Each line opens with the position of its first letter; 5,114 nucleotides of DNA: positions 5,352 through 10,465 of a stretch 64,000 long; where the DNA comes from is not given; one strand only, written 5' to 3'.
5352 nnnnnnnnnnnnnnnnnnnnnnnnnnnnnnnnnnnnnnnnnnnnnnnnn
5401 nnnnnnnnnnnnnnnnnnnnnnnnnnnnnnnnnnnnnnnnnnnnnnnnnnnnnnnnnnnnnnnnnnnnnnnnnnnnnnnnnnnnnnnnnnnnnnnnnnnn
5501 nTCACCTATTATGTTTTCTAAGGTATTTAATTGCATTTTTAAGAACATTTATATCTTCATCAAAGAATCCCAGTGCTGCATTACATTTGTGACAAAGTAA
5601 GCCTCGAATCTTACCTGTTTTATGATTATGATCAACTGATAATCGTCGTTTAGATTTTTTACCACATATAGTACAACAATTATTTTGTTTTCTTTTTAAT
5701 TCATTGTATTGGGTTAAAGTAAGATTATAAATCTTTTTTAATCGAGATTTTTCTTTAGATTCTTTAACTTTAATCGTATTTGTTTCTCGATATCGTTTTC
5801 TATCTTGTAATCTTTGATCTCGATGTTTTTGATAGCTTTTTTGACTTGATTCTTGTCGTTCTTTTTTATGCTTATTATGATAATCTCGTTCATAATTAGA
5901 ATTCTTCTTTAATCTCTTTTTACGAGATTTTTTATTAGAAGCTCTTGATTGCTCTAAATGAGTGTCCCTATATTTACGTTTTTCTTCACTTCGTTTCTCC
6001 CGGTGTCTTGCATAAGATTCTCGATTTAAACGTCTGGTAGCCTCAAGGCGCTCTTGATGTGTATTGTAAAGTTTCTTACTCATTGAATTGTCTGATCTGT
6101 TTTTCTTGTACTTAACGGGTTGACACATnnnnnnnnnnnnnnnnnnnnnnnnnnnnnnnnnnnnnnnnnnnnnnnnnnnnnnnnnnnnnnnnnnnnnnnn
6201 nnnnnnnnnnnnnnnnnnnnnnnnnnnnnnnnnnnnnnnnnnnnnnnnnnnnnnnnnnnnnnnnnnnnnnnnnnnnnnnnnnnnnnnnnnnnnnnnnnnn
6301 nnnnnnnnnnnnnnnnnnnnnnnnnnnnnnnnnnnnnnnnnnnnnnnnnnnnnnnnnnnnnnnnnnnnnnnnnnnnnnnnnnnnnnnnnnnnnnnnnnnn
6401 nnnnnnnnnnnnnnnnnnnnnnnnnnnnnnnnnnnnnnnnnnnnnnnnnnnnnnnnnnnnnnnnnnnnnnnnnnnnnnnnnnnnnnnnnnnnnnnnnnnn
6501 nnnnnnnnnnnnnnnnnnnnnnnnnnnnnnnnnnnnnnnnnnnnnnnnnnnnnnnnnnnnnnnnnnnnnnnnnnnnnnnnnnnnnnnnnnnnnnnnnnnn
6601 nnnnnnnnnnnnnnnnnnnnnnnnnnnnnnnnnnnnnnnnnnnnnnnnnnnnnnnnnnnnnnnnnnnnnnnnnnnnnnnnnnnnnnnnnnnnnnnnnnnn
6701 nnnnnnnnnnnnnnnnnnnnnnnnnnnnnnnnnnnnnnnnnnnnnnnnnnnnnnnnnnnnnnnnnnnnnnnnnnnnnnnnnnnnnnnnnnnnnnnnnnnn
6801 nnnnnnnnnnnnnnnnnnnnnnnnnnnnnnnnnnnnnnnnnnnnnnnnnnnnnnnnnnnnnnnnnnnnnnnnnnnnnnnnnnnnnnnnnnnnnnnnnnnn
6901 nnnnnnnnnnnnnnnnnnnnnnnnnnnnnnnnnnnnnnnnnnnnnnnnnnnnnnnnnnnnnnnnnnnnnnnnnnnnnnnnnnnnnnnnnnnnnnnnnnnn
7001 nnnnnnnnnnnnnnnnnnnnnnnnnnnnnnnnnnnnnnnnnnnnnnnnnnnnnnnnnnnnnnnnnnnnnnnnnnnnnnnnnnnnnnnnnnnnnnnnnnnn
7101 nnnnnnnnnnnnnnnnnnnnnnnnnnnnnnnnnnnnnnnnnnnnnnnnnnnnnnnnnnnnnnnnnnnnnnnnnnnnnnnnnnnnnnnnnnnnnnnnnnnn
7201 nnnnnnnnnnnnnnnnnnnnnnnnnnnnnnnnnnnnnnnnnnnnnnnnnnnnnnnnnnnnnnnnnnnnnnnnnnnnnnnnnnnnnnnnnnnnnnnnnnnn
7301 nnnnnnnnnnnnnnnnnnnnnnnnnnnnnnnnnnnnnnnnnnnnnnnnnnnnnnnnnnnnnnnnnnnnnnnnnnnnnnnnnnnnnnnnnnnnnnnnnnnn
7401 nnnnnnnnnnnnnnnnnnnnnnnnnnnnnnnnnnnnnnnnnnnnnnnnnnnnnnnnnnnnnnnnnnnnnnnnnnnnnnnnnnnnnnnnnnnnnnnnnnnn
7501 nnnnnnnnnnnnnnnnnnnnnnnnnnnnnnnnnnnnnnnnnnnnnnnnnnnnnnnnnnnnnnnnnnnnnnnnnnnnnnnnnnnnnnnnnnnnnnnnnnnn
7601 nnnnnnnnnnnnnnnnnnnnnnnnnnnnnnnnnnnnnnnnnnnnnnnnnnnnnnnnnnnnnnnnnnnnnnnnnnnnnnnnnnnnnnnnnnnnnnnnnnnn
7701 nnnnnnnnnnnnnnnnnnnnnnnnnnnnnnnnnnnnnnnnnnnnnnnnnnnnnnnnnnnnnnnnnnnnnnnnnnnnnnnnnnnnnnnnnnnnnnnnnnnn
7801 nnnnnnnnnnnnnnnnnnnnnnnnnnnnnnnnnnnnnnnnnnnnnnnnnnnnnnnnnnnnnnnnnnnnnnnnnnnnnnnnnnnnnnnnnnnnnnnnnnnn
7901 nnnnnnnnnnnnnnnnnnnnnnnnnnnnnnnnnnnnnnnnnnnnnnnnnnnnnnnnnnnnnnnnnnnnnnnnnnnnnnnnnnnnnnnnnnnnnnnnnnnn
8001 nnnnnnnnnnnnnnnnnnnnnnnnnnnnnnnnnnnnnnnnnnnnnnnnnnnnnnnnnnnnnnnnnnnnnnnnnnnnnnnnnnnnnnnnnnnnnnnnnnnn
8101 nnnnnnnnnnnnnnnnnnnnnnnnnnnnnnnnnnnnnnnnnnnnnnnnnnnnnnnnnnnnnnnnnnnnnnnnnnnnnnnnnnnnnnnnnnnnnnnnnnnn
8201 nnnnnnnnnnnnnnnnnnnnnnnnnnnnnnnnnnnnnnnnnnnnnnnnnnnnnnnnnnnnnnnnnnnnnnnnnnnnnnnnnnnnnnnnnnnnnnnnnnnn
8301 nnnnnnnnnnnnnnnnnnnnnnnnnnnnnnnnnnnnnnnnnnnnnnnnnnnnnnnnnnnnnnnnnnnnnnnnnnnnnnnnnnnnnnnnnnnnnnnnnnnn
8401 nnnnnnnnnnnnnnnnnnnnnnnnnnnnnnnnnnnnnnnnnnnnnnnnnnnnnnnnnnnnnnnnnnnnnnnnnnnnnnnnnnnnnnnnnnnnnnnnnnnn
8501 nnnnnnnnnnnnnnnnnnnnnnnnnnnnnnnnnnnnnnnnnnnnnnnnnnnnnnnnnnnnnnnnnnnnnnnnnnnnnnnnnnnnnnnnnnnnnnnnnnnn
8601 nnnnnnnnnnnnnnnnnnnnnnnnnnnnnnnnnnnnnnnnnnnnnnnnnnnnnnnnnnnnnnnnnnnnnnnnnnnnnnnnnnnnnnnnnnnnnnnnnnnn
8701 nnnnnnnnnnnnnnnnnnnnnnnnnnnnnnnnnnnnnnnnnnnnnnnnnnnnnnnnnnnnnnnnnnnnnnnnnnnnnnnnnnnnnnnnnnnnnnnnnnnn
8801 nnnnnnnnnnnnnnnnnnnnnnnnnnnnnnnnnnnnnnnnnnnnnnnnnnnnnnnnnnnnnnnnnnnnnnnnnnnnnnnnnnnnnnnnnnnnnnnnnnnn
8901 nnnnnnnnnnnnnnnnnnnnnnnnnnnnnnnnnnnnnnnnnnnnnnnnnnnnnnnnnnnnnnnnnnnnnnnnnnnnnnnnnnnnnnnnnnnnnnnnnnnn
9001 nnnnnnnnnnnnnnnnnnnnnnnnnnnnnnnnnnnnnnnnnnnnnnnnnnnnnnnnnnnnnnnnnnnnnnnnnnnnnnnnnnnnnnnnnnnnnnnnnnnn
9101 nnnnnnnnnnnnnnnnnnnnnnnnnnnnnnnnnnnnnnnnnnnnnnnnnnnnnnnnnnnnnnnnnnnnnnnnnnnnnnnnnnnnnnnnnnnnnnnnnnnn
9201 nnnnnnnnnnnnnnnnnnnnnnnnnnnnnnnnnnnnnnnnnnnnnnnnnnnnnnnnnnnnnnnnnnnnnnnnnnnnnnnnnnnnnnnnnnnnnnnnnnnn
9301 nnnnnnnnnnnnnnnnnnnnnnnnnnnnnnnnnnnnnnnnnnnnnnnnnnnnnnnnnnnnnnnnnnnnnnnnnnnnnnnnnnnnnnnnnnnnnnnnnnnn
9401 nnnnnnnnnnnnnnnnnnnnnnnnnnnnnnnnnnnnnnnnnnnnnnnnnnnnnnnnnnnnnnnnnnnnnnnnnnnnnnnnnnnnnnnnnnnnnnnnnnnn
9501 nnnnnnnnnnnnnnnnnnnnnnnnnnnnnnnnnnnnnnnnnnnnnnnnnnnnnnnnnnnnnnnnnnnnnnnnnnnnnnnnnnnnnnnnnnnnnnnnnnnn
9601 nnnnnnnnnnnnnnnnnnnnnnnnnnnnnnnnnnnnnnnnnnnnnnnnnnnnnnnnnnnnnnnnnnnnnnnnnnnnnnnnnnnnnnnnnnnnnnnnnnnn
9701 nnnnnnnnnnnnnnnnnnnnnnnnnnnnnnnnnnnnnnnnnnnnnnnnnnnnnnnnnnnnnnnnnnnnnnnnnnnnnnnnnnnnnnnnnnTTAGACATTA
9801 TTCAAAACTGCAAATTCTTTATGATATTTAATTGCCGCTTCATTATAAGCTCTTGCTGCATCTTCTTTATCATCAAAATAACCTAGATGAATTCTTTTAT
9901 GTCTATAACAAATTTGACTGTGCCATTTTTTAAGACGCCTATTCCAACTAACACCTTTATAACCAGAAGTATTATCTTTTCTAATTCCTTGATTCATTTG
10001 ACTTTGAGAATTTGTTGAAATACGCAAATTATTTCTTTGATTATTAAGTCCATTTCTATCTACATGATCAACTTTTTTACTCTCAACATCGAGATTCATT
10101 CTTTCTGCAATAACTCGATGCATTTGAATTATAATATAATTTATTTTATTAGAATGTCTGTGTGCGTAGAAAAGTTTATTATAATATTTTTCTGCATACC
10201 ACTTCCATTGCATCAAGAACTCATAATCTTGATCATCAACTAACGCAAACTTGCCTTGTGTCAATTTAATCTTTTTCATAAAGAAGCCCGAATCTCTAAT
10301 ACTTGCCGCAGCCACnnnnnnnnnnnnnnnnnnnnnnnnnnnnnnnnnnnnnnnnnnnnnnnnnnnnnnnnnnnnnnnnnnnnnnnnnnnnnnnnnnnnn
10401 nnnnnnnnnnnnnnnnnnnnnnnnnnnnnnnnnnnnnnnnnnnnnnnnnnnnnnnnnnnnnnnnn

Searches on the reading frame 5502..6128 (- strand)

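Call 85: search_protein_families(library=pfam, proteins=[window:5502-6128:-], max_evalue=0.001)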
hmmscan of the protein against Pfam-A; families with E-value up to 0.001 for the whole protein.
window:5502-6128:- (208 aa): 1 family
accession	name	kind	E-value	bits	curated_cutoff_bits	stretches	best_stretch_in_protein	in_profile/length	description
PF02945.21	Endonuclease_7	-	3.3e-23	81.8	23.6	1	128-205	2-82/82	Recombination endonuclease VII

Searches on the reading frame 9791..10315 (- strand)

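Call 85: search_protein_families(library=pfam, proteins=[window:9791-10315:-], max_evalue=0.001)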
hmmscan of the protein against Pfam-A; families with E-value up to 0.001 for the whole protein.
window:9791-10315:- (174 aa): 2 families
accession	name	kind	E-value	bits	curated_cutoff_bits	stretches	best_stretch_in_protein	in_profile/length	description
PF00847.26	AP2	-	5.1e-09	36.7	33.3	1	117-165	1-52/54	AP2 domain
PF13392.12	HNH_3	-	1.6e-07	31.3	24.8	1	65-106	3-45/46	HNH endonuclease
